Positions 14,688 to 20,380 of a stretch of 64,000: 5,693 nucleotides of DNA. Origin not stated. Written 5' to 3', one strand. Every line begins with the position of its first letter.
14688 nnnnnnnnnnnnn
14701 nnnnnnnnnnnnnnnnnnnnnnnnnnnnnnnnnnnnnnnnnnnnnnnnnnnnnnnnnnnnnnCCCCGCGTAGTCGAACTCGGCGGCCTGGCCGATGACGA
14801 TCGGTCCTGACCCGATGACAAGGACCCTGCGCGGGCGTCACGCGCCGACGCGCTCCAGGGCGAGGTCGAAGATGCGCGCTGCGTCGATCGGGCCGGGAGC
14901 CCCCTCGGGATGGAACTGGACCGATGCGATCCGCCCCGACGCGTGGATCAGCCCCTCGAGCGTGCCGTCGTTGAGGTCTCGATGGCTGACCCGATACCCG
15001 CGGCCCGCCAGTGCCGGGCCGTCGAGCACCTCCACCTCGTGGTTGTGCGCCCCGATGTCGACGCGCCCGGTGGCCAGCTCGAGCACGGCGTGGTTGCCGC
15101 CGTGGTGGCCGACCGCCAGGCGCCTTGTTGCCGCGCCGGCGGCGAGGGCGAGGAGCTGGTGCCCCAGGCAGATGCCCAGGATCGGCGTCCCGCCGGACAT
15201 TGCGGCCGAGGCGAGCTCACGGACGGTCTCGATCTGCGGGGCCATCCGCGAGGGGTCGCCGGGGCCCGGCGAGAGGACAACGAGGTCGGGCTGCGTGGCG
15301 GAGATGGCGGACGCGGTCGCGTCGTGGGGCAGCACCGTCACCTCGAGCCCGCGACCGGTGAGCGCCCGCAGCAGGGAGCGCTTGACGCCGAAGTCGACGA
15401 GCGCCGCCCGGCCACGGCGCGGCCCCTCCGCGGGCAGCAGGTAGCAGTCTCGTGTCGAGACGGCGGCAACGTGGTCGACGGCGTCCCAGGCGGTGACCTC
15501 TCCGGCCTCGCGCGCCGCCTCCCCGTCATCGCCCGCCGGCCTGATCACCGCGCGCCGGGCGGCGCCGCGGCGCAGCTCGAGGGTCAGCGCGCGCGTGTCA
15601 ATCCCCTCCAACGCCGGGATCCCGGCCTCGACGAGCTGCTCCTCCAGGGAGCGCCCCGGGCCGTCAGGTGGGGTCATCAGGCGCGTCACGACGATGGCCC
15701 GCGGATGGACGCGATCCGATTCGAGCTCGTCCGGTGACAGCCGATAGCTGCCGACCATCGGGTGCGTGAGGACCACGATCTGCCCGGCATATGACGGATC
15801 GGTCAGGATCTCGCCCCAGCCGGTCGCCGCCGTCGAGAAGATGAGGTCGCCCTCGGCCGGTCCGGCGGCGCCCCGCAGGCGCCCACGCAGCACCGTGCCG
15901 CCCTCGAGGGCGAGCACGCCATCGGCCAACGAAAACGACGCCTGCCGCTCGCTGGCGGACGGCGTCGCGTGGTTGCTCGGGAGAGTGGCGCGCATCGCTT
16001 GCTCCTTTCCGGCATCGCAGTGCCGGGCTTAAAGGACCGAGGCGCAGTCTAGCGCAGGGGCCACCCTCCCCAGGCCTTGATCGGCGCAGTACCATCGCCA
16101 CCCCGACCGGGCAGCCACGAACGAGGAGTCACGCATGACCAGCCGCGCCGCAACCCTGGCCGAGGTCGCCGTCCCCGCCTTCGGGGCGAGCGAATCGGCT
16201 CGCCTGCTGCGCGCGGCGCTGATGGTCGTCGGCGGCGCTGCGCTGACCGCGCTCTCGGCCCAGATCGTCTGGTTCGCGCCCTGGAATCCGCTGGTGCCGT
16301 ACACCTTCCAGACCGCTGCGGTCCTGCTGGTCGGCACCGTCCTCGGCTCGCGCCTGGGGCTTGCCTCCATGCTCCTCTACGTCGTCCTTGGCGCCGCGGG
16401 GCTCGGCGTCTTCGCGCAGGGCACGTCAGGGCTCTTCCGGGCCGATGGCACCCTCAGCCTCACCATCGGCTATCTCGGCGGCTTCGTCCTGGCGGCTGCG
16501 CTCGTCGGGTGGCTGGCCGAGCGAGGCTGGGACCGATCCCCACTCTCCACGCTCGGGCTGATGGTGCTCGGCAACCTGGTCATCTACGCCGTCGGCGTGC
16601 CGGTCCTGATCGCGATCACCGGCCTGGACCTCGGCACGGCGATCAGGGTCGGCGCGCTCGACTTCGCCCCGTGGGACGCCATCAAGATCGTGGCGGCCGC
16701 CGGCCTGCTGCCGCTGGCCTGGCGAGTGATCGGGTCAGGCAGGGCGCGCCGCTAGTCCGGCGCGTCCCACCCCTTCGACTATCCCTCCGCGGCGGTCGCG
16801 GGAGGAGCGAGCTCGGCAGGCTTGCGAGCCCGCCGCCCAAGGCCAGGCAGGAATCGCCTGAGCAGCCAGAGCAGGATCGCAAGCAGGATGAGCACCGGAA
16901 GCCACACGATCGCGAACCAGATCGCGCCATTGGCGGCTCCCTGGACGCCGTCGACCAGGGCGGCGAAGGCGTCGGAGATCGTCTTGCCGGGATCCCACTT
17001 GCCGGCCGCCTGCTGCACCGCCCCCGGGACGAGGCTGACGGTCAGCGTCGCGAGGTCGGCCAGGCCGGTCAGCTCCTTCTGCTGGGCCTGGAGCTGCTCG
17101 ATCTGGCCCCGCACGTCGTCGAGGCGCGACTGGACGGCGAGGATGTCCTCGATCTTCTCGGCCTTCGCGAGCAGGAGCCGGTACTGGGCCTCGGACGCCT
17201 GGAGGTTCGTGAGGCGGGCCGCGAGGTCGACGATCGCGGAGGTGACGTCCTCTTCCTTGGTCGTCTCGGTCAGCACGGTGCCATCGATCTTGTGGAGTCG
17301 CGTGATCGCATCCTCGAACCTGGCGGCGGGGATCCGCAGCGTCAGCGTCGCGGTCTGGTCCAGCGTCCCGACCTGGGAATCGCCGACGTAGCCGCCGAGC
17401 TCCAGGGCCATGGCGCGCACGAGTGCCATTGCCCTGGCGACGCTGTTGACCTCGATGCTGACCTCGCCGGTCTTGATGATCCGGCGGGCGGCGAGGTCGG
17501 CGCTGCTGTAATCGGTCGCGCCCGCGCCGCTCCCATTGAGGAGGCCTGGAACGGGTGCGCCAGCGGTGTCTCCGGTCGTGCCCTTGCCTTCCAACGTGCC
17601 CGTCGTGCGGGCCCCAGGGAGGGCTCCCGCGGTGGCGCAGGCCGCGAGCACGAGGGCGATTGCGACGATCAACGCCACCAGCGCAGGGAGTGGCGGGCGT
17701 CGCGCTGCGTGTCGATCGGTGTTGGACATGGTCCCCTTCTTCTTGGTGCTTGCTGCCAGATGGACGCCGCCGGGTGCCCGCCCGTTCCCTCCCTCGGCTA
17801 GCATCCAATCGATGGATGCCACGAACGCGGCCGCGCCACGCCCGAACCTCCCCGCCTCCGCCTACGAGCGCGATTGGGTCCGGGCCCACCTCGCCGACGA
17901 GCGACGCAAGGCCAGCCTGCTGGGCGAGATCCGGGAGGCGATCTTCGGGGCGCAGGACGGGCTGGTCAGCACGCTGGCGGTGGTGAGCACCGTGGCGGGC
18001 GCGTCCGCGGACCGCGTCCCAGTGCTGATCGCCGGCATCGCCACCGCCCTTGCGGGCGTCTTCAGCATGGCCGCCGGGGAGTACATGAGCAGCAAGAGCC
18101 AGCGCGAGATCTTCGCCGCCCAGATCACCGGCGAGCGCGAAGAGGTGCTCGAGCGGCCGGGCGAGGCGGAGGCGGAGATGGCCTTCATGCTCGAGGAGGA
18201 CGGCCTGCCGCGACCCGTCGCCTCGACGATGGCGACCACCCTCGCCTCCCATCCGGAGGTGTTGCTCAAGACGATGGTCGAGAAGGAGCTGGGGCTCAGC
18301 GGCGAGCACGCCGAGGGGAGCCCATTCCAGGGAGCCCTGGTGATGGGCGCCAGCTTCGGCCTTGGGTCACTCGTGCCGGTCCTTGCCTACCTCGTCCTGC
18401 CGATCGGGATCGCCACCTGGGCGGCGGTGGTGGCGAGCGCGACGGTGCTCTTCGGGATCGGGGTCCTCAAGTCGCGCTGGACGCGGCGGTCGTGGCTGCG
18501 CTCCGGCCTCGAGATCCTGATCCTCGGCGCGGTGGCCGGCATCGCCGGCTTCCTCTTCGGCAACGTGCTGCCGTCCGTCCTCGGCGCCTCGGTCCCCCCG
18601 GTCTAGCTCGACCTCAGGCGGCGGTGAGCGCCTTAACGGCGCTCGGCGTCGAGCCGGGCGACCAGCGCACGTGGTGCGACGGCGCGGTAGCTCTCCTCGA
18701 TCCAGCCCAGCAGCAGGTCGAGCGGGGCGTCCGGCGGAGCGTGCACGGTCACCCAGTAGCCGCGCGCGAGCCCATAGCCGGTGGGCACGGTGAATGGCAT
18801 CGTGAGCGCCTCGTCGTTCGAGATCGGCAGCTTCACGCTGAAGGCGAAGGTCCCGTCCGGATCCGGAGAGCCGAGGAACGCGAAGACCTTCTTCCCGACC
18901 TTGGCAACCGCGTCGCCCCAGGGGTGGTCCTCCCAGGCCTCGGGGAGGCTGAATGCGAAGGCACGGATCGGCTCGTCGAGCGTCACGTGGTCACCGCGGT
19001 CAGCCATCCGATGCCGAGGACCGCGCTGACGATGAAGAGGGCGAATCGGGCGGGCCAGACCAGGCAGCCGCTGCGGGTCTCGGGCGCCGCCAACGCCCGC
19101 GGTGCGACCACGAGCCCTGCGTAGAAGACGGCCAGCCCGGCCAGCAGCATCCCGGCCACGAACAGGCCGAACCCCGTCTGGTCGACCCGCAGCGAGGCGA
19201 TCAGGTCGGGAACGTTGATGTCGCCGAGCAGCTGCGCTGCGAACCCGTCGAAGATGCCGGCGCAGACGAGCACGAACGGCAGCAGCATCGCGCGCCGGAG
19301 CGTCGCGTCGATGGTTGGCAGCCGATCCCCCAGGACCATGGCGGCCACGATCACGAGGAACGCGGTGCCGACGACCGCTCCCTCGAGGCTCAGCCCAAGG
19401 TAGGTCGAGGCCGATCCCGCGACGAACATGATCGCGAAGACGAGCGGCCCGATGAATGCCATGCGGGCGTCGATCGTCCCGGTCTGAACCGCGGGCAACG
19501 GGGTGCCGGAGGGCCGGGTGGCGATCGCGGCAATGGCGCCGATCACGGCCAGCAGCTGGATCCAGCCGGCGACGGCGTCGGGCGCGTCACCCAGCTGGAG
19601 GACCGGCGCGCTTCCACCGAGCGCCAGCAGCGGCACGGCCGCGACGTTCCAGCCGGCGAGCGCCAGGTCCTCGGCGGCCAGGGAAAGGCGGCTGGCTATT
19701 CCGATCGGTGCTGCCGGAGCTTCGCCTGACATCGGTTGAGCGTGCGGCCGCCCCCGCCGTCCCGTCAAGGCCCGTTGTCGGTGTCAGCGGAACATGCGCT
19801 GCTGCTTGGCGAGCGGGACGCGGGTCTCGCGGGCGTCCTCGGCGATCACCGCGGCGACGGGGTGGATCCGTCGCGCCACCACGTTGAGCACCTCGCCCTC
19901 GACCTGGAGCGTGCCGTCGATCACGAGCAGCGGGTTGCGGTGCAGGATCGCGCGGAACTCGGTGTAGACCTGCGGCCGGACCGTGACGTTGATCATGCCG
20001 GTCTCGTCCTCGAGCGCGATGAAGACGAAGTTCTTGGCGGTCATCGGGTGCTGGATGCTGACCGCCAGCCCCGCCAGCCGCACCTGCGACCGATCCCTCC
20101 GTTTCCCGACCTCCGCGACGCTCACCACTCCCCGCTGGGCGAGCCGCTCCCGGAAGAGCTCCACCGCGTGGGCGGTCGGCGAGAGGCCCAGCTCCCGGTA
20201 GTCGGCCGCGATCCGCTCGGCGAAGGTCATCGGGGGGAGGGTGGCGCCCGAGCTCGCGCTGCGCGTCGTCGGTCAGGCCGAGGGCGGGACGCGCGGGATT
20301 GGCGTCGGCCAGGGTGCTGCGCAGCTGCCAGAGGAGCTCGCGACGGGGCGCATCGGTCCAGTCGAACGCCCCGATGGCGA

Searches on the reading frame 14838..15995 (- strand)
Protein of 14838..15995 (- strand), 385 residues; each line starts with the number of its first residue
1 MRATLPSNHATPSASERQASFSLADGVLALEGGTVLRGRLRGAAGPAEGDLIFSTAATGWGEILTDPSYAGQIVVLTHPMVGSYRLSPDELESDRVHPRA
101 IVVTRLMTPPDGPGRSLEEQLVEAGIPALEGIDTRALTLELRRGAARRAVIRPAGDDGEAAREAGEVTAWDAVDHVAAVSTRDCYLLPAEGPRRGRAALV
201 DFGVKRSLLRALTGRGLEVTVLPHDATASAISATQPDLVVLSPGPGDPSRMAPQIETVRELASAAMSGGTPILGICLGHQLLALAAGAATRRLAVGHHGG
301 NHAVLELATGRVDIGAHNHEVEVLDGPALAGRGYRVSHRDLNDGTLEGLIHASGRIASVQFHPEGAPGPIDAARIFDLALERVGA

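Call 80: search_protein_families(library=pfam, proteins=[window:14838-15995:-], max_evalue=0.00001)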
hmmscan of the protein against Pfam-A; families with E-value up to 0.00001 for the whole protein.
window:14838-15995:- (385 aa): 3 families
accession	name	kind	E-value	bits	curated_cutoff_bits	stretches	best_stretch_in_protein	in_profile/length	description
PF00117.34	GATase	-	1.6e-40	139.2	22.8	1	199-378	2-186/190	Glutamine amidotransferase class-I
PF00988.28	CPSase_sm_chain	-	2.3e-32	111.9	27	1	28-151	1-126/126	Carbamoyl-phosphate synthase small chain, CPSase domain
PF07722.19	Peptidase_C26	-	1.1e-07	32.3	20.5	0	260-328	96-161/219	Peptidase C26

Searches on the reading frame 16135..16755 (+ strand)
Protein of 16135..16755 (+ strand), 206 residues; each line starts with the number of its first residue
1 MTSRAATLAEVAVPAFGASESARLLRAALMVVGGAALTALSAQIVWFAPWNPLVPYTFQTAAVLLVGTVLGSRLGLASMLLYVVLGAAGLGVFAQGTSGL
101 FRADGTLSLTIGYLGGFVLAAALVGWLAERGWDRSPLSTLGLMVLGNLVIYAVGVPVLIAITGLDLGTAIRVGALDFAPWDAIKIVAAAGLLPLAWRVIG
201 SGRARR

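Call 81: search_protein_families(library=pfam, proteins=[window:16135-16755:+], max_evalue=0.00001)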
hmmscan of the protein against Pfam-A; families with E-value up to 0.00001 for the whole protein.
window:16135-16755:+ (206 aa): 1 family
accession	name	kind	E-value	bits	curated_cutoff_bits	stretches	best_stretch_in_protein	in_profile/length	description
PF02632.19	BioY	-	7.6e-32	110.6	25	1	53-196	3-139/140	BioY family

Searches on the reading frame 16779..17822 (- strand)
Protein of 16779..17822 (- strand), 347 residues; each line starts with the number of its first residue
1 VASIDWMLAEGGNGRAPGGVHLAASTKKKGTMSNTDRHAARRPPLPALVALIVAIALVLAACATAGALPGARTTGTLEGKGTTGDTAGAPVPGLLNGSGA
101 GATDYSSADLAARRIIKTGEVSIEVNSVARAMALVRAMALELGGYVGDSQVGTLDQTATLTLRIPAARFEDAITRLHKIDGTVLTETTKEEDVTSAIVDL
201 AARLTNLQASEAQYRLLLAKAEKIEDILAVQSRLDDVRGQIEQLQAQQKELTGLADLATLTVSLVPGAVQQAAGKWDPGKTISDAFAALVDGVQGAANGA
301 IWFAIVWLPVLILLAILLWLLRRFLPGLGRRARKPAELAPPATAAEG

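Call 81: search_protein_families(library=pfam, proteins=[window:16779-17822:-], max_evalue=0.00001)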
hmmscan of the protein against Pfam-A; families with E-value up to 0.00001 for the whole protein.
window:16779-17822:- (347 aa): 1 family
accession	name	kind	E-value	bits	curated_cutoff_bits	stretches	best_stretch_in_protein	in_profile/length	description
PF14257.11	DUF4349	-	4.8e-54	183.4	27.7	1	113-322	1-212/213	Domain of unknown function (DUF4349)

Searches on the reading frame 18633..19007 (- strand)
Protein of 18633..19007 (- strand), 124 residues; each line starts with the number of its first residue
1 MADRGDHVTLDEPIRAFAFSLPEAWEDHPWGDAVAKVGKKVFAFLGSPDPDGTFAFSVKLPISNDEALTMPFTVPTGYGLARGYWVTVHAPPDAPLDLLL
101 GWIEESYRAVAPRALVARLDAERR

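Call 81: search_protein_families(library=pfam, proteins=[window:18633-19007:-], max_evalue=0.00001)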
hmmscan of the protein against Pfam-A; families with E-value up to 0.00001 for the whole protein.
window:18633-19007:- (124 aa): 1 family
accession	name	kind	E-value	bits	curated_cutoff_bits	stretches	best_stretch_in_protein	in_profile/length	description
PF04237.18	YjbR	-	9.8e-14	52.2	30.1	1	20-108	2-87/88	YjbR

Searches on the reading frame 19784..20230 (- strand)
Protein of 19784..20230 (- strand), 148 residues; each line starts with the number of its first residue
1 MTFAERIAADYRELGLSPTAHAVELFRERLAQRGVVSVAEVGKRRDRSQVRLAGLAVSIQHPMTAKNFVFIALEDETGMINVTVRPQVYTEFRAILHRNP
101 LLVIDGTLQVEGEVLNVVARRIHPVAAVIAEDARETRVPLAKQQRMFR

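Call 81: search_protein_families(library=pfam, proteins=[window:19784-20230:-], max_evalue=0.00001)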
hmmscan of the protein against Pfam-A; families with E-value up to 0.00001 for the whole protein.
window:19784-20230:- (148 aa): 1 family
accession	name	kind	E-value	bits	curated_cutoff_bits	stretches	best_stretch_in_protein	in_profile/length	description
PF01336.31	tRNA_anti-codon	-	8.4e-08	32.5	27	1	50-124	1-74/75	OB-fold nucleic acid binding domain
